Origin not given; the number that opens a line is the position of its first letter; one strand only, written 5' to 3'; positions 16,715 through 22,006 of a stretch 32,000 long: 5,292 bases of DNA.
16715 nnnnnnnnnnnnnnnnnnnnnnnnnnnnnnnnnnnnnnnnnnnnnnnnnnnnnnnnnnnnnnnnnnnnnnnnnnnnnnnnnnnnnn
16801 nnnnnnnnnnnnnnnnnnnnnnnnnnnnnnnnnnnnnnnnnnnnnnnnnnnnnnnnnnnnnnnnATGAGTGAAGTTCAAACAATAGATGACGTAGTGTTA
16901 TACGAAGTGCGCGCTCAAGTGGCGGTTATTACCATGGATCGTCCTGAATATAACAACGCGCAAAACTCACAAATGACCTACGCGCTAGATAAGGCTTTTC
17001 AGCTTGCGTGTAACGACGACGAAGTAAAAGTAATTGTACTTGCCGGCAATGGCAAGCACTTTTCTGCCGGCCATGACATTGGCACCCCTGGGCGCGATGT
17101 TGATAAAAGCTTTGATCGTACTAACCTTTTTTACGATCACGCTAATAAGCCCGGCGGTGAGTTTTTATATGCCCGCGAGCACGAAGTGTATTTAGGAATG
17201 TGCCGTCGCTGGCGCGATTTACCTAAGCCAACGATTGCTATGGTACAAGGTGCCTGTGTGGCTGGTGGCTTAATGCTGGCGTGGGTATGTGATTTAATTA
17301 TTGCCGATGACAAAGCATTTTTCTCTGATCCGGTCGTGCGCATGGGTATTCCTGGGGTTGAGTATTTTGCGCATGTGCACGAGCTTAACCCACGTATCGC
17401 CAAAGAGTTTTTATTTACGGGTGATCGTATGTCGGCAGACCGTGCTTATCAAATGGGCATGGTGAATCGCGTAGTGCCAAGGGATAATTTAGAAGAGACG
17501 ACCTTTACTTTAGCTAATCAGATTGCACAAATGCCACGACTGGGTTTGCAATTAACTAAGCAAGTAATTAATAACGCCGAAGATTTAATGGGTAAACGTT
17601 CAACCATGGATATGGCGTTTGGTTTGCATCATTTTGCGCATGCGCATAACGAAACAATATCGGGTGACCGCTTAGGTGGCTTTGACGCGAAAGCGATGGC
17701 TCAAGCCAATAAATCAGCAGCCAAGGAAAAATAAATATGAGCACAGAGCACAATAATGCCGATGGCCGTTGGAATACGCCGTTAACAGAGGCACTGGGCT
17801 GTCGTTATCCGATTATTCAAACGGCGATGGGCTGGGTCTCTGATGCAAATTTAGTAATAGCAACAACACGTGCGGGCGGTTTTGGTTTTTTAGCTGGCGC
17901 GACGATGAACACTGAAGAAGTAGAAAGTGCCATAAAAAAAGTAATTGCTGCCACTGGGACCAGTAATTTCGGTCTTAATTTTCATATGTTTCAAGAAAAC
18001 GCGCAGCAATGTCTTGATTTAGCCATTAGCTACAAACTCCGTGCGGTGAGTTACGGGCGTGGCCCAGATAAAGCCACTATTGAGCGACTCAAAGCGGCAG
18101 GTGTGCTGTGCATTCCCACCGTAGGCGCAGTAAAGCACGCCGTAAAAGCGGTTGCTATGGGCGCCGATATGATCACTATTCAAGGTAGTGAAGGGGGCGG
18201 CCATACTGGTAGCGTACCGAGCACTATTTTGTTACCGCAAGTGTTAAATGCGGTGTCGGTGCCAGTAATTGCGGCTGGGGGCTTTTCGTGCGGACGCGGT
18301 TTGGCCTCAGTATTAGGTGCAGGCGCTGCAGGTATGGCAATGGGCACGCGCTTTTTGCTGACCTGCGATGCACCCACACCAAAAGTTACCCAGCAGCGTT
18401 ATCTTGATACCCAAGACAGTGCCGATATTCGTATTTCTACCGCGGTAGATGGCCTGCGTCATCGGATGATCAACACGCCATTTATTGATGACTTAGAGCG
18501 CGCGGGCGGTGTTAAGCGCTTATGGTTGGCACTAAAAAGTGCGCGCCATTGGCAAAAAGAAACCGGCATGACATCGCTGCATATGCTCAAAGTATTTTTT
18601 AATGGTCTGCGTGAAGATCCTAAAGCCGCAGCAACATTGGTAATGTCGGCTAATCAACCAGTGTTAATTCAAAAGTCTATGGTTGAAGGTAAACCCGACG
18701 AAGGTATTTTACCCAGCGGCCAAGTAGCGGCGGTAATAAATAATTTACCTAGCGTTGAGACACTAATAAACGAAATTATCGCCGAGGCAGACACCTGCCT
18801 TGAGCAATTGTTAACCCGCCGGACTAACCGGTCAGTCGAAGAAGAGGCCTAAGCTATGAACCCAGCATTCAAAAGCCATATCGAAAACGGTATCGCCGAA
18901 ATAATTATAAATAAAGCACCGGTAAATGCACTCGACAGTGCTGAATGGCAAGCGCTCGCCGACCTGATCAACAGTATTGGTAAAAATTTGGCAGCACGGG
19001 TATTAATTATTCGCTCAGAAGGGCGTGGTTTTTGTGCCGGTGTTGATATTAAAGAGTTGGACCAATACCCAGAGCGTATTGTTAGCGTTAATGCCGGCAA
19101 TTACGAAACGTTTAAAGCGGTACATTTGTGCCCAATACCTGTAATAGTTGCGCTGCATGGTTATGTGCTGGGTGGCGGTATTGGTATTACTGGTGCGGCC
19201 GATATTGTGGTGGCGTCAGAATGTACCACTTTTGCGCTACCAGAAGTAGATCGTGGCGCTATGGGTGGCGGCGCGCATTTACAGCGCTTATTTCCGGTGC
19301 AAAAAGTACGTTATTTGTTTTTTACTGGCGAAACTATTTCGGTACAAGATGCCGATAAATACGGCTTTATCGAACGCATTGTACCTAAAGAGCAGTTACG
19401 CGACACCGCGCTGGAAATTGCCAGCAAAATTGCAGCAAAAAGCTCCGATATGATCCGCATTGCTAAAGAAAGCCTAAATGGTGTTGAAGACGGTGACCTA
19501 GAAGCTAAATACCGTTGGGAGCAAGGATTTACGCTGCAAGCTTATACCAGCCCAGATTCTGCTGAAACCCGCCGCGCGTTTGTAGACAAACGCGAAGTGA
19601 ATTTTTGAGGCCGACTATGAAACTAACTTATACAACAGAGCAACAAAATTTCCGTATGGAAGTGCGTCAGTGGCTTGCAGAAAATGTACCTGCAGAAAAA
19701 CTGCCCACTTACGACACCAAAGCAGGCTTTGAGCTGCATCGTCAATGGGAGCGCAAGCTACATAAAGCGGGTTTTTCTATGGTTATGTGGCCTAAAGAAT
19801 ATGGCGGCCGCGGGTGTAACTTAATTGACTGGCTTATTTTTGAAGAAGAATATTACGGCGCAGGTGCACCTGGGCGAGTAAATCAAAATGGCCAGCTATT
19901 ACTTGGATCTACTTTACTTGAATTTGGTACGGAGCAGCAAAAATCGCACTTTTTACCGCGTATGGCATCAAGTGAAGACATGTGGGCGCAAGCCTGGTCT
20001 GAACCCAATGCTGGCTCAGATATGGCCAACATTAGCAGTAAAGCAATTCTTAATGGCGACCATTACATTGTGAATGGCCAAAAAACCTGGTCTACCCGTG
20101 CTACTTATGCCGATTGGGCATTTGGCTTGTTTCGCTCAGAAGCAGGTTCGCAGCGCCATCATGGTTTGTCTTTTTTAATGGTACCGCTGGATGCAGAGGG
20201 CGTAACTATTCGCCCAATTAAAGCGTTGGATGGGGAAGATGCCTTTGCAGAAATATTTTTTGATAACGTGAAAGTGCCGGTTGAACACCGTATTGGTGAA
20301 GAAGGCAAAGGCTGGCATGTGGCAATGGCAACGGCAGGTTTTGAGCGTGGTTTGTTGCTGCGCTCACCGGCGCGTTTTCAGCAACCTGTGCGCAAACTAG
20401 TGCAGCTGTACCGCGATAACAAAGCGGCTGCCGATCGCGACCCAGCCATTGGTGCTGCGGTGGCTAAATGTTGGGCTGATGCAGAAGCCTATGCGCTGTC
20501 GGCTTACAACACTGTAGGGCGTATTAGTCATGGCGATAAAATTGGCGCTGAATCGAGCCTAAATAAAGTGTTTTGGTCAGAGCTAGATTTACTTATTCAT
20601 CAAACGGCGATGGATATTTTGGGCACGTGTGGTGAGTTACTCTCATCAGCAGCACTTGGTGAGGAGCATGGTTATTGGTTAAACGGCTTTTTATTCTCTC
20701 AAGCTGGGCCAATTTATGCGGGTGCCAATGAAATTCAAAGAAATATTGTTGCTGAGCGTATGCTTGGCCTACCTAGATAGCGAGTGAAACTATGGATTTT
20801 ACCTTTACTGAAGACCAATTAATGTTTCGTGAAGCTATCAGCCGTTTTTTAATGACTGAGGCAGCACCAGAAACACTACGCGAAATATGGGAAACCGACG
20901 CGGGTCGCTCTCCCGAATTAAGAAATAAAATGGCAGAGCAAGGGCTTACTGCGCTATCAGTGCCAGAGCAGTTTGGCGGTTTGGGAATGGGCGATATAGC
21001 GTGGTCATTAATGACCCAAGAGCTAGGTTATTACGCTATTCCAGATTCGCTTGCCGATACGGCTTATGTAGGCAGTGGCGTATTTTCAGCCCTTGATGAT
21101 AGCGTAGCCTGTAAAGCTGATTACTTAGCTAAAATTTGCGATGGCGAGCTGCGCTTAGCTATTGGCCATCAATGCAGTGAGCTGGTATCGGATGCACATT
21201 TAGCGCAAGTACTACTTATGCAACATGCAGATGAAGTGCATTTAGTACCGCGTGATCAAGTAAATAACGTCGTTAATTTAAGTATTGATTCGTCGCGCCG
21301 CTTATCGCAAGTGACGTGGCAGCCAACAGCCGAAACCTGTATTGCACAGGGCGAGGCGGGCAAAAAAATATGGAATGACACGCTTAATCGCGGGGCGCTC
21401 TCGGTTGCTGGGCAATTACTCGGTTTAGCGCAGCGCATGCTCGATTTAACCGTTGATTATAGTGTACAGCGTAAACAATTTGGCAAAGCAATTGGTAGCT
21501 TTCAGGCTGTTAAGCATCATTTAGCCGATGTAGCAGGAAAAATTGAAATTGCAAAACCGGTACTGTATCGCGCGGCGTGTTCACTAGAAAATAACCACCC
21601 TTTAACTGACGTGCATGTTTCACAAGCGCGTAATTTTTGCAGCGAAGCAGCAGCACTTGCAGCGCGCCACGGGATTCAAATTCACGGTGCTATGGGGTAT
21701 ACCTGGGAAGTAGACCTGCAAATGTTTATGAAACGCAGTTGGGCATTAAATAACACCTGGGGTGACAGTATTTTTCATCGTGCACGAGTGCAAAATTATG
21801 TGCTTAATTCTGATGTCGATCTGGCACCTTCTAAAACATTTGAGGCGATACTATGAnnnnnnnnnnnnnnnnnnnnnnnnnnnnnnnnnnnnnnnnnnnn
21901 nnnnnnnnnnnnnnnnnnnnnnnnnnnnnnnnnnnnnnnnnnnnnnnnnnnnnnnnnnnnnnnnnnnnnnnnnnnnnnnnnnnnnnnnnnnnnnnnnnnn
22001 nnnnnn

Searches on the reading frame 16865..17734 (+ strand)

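Call 8: search_protein_families(library=ncbifam, proteins=[window:16865-17734:+], max_evalue=0.00001)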
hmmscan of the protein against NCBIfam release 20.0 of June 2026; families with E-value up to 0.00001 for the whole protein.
window:16865-17734:+ (289 aa): 69 families (the best 25 are shown)
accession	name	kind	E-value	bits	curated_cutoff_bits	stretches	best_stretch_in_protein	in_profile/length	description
NF006140.0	PRK08290.1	subfamily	8.3e-138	458.5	280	1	5-287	4-289/292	enoyl-CoA hydratase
NF006128.0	PRK08272.1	subfamily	4.9e-45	154.1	257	1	9-264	13-275/308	crotonase/enoyl-CoA hydratase family protein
NF051848.1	EnCoAHydtEchA19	equivalog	9.2e-41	140.1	400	1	12-245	3-222/258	enoyl-CoA hydratase EchA19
NF004840.0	PRK06190.1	equivalog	1.5e-39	136.2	253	1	8-265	3-244/260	enoyl-CoA hydratase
NF006008.0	PRK08139.1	equivalog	4.5e-35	121.5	313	1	6-239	8-224/266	enoyl-CoA hydratase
NF006588.0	PRK09120.1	equivalog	5e-35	121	276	1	8-242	7-228/276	p-hydroxycinnamoyl CoA hydratase/lyase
NF042430.2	EnCoAhydt_DpgD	equivalog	6e-35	120.9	400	1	13-242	1-219/258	enoyl-CoA-hydratase DpgD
NF004781.0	PRK06127.1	subfamily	1.3e-34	120.1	291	1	4-250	6-235/269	enoyl-CoA hydratase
NF046063.1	oxepin_alt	equivalog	3.3e-34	118.5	300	2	110-273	85-247/254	oxepin-CoA hydrolase, alternative type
NF004475.0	PRK05809.1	subfamily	4e-34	118.3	394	2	113-238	90-217/260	short-chain-enoyl-CoA hydratase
NF004857.0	PRK06210.1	equivalog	6.7e-34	117.5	341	1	8-223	7-216/275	enoyl-CoA hydratase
NF006007.0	PRK08138.1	subfamily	8.9e-34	117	355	1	9-242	7-222/261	enoyl-CoA hydratase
NF006108.0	PRK08259.1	equivalog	1.1e-33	116.8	273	1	10-250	4-224/256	crotonase/enoyl-CoA hydratase family protein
NF006699.0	PRK09245.1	subfamily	6.2e-33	114.2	354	1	9-263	3-247/266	crotonase/enoyl-CoA hydratase family protein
NF009125.0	PRK12478.1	equivalog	8.9e-33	113.6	347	1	10-250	8-243/304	crotonase/enoyl-CoA hydratase family protein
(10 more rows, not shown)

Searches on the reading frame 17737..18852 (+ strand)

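Call 8: search_protein_families(library=ncbifam, proteins=[window:17737-18852:+], max_evalue=0.00001)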
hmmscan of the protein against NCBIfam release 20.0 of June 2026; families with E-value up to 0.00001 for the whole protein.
window:17737-18852:+ (371 aa): 3 families
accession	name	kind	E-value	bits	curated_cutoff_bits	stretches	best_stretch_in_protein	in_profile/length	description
TIGR03151.1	enACPred_II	equivalog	3.6e-53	180.9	453.1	1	14-254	2-240/307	enoyl-[acyl-carrier-protein] reductase FabK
TIGR02814.1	pfaD_fam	subfamily_domain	1.4e-07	30.6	449.25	0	18-104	13-104/444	PfaD family polyunsaturated fatty acid/polyketide biosynthesis protein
TIGR01304.1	IMP_DH_rel_2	equivalog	7e-06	25.5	342.1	0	7-203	31-213/365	GuaB3 family IMP dehydrogenase-related protein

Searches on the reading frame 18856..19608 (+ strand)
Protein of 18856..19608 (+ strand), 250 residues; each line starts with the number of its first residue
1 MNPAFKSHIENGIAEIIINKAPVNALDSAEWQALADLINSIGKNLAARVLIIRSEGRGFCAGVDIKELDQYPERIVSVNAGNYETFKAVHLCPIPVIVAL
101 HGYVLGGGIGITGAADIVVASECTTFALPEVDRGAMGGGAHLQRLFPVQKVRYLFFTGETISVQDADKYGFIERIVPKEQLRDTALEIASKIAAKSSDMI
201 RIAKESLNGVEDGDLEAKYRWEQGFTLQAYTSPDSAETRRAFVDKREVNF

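Call 8: search_protein_families(library=ncbifam, proteins=[window:18856-19608:+], max_evalue=0.00001)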
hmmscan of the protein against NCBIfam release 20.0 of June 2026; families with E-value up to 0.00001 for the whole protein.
window:18856-19608:+ (250 aa): 69 families (the best 25 are shown)
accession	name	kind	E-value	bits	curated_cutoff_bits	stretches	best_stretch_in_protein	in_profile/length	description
NF005925.0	PRK07938.1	equivalog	1.8e-114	381.3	260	1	5-248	4-249/252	enoyl-CoA hydratase family protein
NF005073.0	PRK06495.1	subfamily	5.3e-57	193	296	1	5-247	6-251/257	enoyl-CoA hydratase/isomerase family protein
NF005803.0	PRK07658.1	equivalog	4.4e-42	144.2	313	1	5-250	4-254/257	enoyl-CoA hydratase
NF051848.1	EnCoAHydtEchA19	equivalog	1.2e-38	133.1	400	1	23-250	21-255/258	enoyl-CoA hydratase EchA19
NF006007.0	PRK08138.1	subfamily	2.9e-38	131.7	355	1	8-250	13-258/261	enoyl-CoA hydratase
NF004475.0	PRK05809.1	subfamily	1.2e-35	123.2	394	1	9-250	10-257/260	short-chain-enoyl-CoA hydratase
NF005802.0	PRK07657.1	equivalog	1.4e-35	123.1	363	1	9-248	10-255/260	enoyl-CoA hydratase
NF006013.0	PRK08150.1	subfamily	4.7e-35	121.2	232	1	8-246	11-252/259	crotonase/enoyl-CoA hydratase family protein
NF006008.0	PRK08139.1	equivalog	1.7e-34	119.5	313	1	5-249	13-262/266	enoyl-CoA hydratase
NF007239.0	PRK09674.1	equivalog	3.1e-34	118.6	371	1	12-250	13-254/257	2,3-dehydroadipyl-CoA hydratase PaaF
NF006100.0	PRK08252.1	subfamily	8.8e-34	117.2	282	1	8-247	8-248/254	crotonase/enoyl-CoA hydratase family protein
NF004517.0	PRK05862.1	equivalog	2.6e-33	115.6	396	1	18-250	19-254/257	enoyl-CoA hydratase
NF005699.0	PRK07509.1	equivalog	1.3e-32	113.5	249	1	6-250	7-261/267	crotonase/enoyl-CoA hydratase family protein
NF004781.0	PRK06127.1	subfamily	2.4e-31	109.4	291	1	10-250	18-266/269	enoyl-CoA hydratase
NF004794.0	PRK06142.1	equivalog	2.5e-31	109.4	308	1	4-250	7-270/273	crotonase/enoyl-CoA hydratase family protein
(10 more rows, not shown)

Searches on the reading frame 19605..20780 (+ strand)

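Call 8: search_protein_families(library=ncbifam, proteins=[window:19605-20780:+], max_evalue=0.00001)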
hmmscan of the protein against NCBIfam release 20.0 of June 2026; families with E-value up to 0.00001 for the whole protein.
window:19605-20780:+ (391 aa): 18 families
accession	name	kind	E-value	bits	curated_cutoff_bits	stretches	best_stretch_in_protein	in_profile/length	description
TIGR03204.1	pimC_large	equivalog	4.6e-69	233.2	623.85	1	7-389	2-395/395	pimeloyl-CoA dehydrogenase large subunit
NF042972.1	AcrlCoAredClosAcrC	equivalog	1.5e-33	116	640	1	5-243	1-237/378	acryloyl-CoA reductase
NF008997.0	PRK12341.1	equivalog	5.6e-31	107.9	537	1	5-248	1-242/382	acyl-CoA dehydrogenase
NF045652.1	ProlPCPDhRedW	equivalog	1.5e-30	106.3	650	1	16-388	7-374/376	L-prolyl-[peptidyl-carrier protein] dehydrogenase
NF045552.1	GlutCoADH_Des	equivalog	2.3e-28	99.5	470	1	5-243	1-239/387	glutaryl-CoA dehydrogenase Acd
NF053553.1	prodigi_MBC_PigA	equivalog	5e-28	98.3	500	1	5-386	1-379/381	prodigiosin MBC biosynthesis dehydrogenase PigA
NF043006.1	CyhCrbnylCoADH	equivalog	1.1e-26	93.7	650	1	44-384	36-373/380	cyclohexane-1-carbonyl-CoA dehydrogenase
TIGR03207.1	cyc_hxne_CoA_dh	equivalog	1.3e-25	90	575.35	1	43-251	32-241/372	cyclohexanecarboxyl-CoA dehydrogenase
NF058590.1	AcCoDHFadEBacil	equivalog_domain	7.3e-25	87.5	600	1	9-241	21-250/586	acyl-CoA dehydrogenase FadE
NF002885.1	PRK03354.1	equivalog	6.2e-19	68.3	540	1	5-248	1-239/378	crotonobetainyl-CoA dehydrogenase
NF042439.1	SulpropCoADesulf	equivalog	6.6e-19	67.9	600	1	30-230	13-214/379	3-sulfinopropanoyl-CoA desulfinase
NF007000.1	PRK09463.1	subfamily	4e-15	55.2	600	1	52-341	82-395/726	acyl-CoA dehydrogenase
NF052270.1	Staph_DH_FadE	equivalog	6.3e-12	44.9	600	1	102-230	115-242/400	acyl-CoA dehydrogenase FadE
NF009586.0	PRK13026.1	subfamily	2.2e-11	42.8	608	1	54-255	119-339/777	acyl-CoA dehydrogenase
TIGR03203.1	pimD_small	equivalog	3.9e-11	42.7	652.7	1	56-236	50-228/378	pimeloyl-CoA dehydrogenase small subunit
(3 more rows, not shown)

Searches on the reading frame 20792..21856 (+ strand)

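Call 8: search_protein_families(library=ncbifam, proteins=[window:20792-21856:+], max_evalue=0.00001)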
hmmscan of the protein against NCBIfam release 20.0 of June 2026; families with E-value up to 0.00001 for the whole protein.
window:20792-21856:+ (354 aa): 15 families
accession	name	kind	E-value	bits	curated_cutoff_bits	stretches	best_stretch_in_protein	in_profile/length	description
NF050027.1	acylCoADhIpdE2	equivalog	4.4e-41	141.4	450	1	9-325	3-298/311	acyl-CoA dehydrogenase IpdE2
NF042972.1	AcrlCoAredClosAcrC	equivalog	3.6e-31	108.2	640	2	184-313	224-352/378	acryloyl-CoA reductase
NF045552.1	GlutCoADH_Des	equivalog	7.4e-28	97.8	470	1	181-312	223-354/387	glutaryl-CoA dehydrogenase Acd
TIGR03203.1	pimD_small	equivalog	2.2e-27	96.1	652.7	2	179-334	217-373/378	pimeloyl-CoA dehydrogenase small subunit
NF008997.0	PRK12341.1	equivalog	4.2e-26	91.9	537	2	203-313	243-352/382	acyl-CoA dehydrogenase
NF058590.1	AcCoDHFadEBacil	equivalog_domain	1.4e-24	86.6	600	2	188-310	243-383/586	acyl-CoA dehydrogenase FadE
NF053553.1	prodigi_MBC_PigA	equivalog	2.6e-24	86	500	1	182-310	225-352/381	prodigiosin MBC biosynthesis dehydrogenase PigA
NF045652.1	ProlPCPDhRedW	equivalog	1.1e-22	80.4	650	1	184-303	222-340/376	L-prolyl-[peptidyl-carrier protein] dehydrogenase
NF042439.1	SulpropCoADesulf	equivalog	4.4e-21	75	600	1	205-331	241-364/379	3-sulfinopropanoyl-CoA desulfinase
NF002885.1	PRK03354.1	equivalog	1.9e-16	60.1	540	1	208-312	245-348/378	crotonobetainyl-CoA dehydrogenase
NF043006.1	CyhCrbnylCoADH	equivalog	1.7e-14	53.6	650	1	183-309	222-347/380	cyclohexane-1-carbonyl-CoA dehydrogenase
TIGR03207.1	cyc_hxne_CoA_dh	equivalog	2.8e-12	46.1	575.35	1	206-270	242-306/372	cyclohexanecarboxyl-CoA dehydrogenase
NF037942.1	ac_ACP_DH_MbtN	equivalog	2.9e-08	32.9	700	1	175-259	207-290/376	mycobactin biosynthesis acyl-ACP dehydrogenase MbtN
NF052270.1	Staph_DH_FadE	equivalog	1.7e-06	27.1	600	1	205-314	262-370/400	acyl-CoA dehydrogenase FadE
NF007000.1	PRK09463.1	subfamily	3.8e-06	25.5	600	0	202-300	298-395/726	acyl-CoA dehydrogenase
